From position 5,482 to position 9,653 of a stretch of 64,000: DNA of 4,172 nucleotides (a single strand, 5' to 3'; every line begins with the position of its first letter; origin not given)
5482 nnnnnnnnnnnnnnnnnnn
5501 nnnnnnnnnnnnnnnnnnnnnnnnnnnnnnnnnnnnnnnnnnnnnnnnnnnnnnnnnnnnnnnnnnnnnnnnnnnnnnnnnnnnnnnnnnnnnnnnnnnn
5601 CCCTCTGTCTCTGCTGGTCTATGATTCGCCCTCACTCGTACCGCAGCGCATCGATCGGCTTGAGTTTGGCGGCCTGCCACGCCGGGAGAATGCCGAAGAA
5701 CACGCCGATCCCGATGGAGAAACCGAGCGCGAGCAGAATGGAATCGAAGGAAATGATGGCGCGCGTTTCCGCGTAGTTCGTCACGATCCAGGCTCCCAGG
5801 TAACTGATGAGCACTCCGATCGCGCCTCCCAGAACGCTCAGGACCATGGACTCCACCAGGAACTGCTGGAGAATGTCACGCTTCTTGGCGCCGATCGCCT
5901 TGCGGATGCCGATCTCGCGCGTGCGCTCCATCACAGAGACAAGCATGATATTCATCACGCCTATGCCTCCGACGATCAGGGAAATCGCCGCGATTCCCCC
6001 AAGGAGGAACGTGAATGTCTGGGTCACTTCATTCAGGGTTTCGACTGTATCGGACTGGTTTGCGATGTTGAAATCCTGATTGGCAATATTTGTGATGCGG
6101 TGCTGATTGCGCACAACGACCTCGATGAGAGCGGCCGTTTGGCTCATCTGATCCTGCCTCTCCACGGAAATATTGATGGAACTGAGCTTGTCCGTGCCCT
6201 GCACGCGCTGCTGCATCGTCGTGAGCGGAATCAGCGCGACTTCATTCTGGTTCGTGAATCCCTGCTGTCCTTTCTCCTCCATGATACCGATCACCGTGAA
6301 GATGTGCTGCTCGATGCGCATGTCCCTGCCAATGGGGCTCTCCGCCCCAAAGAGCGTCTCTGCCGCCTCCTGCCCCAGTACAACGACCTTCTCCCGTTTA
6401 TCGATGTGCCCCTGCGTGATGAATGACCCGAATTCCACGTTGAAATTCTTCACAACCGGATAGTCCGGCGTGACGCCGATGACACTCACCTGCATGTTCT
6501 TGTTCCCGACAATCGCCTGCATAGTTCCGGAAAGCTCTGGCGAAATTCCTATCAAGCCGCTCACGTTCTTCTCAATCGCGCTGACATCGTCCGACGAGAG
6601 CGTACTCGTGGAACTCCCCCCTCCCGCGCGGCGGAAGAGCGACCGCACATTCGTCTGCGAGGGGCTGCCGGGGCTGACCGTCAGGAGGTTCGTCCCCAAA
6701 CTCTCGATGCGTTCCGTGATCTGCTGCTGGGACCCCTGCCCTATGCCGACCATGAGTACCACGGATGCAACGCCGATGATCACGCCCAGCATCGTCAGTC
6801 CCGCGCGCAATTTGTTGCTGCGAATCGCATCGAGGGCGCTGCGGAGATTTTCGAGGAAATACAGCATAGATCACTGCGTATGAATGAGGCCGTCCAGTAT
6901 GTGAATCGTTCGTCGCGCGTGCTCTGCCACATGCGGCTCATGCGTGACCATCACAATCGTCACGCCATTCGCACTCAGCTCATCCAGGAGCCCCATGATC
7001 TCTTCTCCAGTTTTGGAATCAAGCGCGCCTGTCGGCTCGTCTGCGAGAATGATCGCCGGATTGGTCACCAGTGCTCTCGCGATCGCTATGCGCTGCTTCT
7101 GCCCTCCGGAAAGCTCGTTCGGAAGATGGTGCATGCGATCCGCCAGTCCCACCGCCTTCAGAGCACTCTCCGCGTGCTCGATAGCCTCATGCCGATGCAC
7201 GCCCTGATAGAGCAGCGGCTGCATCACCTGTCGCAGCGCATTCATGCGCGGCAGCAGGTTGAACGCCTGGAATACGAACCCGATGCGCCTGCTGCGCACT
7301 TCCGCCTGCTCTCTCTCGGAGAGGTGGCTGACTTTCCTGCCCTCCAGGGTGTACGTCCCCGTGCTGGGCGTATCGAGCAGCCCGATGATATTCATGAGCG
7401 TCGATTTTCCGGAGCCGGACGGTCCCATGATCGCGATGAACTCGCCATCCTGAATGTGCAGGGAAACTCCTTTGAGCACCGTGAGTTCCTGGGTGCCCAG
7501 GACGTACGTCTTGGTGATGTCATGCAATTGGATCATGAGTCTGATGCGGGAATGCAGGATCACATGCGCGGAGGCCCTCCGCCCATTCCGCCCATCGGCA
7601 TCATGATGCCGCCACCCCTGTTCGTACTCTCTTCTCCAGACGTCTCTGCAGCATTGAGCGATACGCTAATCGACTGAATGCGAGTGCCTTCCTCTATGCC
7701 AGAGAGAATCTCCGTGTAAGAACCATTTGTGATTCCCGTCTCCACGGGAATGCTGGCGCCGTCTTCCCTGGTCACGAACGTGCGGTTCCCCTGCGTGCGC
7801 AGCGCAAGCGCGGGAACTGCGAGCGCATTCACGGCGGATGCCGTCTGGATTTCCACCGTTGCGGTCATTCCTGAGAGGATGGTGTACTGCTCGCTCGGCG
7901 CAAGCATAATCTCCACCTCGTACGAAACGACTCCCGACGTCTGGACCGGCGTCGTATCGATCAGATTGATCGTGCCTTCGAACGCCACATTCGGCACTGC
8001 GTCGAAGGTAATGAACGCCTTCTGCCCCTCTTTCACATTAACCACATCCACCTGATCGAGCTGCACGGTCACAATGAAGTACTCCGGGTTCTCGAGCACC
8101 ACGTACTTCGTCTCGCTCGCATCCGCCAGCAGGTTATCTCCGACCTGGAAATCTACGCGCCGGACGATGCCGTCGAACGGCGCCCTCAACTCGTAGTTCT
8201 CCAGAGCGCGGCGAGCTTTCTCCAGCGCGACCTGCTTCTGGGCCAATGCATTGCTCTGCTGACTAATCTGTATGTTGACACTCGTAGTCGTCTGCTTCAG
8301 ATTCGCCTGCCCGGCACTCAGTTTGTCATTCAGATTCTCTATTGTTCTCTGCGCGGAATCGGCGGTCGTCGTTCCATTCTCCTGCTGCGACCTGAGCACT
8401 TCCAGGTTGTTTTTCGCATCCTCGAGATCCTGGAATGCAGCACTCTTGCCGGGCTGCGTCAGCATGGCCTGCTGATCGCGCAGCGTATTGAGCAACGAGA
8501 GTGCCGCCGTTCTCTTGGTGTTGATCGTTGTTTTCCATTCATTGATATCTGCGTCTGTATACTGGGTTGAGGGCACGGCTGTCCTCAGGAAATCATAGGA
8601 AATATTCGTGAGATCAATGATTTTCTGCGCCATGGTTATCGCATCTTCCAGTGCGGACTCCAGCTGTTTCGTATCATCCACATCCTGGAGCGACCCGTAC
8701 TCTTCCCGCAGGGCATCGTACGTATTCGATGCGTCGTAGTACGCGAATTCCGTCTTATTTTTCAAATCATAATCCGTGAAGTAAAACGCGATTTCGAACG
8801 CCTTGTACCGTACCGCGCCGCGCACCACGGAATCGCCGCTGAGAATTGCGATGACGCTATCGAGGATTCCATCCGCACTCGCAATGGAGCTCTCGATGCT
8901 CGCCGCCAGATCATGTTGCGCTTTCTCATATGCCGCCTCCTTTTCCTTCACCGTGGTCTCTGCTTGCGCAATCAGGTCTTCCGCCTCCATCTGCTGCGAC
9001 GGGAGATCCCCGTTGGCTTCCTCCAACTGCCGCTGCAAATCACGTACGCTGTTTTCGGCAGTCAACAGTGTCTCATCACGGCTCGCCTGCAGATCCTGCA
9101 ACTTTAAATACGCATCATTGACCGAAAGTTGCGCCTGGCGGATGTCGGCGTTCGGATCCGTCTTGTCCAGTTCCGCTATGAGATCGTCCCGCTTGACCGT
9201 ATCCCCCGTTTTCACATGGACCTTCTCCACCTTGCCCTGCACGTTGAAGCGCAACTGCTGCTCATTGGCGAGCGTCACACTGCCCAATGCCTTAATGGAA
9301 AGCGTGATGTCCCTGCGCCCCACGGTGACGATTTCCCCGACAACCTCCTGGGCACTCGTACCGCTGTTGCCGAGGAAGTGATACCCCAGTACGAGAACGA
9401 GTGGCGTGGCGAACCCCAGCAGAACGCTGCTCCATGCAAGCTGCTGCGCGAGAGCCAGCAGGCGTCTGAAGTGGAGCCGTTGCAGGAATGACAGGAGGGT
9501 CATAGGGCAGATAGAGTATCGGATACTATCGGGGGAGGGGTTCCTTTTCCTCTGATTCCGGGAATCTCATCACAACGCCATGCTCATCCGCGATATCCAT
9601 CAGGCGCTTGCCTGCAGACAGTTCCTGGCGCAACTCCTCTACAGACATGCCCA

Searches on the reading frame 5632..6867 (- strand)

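Call 30: search_protein_families(library=pfam, proteins=[window:5632-6867:-], max_evalue=0.001)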
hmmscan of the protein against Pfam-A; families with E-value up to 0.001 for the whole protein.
window:5632-6867:- (411 aa): 2 families
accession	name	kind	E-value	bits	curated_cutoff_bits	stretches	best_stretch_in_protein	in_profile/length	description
PF12704.14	MacB_PCD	-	1e-45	157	27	1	23-249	2-205/207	MacB-like periplasmic core domain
PF02687.27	FtsX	-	2e-24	86.4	25.5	1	292-404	3-120/120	FtsX-like permease C-terminal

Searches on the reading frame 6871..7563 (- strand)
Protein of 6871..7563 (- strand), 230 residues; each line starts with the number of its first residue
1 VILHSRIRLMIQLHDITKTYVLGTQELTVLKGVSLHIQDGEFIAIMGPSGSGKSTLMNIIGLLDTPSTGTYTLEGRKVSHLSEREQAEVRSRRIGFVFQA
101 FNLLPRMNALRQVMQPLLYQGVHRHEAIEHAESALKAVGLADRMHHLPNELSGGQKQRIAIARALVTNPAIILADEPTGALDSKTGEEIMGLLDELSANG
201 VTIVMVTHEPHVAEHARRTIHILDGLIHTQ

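Call 30: search_protein_families(library=pfam, proteins=[window:6871-7563:-], max_evalue=0.001)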
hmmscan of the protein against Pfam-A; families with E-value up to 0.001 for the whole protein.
window:6871-7563:- (230 aa): 5 families
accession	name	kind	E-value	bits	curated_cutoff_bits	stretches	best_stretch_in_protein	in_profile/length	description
PF00005.33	ABC_tran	-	1.1e-34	120.4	25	1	30-178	1-136/137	ABC transporter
PF13304.12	AAA_21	-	5.8e-10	40.2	27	1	149-212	236-302/304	AAA domain, putative AbiEii toxin, Type IV TA system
PF02463.25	SMC_N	-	2.9e-08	33.8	40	1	40-222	24-211/220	RecF/RecN/SMC N terminal domain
PF13555.12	AAA_29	-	0.00012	22.2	27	1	33-58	15-40/61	P-loop containing region of AAA domain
PF03193.22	RsgA_GTPase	-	0.00092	19.5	30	0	20-60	87-126/174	RsgA GTPase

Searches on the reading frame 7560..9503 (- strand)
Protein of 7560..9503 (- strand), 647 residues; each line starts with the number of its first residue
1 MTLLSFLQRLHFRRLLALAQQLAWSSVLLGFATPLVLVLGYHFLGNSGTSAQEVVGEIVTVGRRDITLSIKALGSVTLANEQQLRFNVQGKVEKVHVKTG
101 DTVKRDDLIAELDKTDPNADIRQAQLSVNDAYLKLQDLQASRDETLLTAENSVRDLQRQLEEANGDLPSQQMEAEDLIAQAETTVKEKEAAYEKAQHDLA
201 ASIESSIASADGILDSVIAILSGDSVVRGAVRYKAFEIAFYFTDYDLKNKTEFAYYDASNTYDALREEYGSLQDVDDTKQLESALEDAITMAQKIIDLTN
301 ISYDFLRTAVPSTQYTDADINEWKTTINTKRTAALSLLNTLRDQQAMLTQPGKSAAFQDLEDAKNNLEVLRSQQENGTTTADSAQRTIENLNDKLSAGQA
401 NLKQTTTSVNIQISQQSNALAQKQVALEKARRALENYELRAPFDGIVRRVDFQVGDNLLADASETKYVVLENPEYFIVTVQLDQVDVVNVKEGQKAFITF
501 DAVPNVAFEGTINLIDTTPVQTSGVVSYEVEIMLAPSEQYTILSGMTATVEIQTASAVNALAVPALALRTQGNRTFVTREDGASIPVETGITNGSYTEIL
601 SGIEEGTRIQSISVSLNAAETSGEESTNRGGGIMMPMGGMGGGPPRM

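Call 30: search_protein_families(library=pfam, proteins=[window:7560-9503:-], max_evalue=0.001)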
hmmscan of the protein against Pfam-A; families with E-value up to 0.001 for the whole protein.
window:7560-9503:- (647 aa): 4 families
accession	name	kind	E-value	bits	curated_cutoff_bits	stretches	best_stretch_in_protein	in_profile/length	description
PF13437.12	HlyD_3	-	4.9e-11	43.7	22.2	1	439-533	2-94/106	HlyD family secretion protein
PF16576.10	HlyD_D23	-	1.6e-10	41.1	30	1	426-517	98-186/214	Barrel-sandwich domain of CusB or HlyD membrane-fusion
PF13533.13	Biotin_lipoyl_2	-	1.6e-07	31.4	29.8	1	84-113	3-32/32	Biotin-lipoyl like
PF00364.28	Biotin_lipoyl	-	0.00011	22.4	22.1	0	87-112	48-73/73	Biotin-requiring enzyme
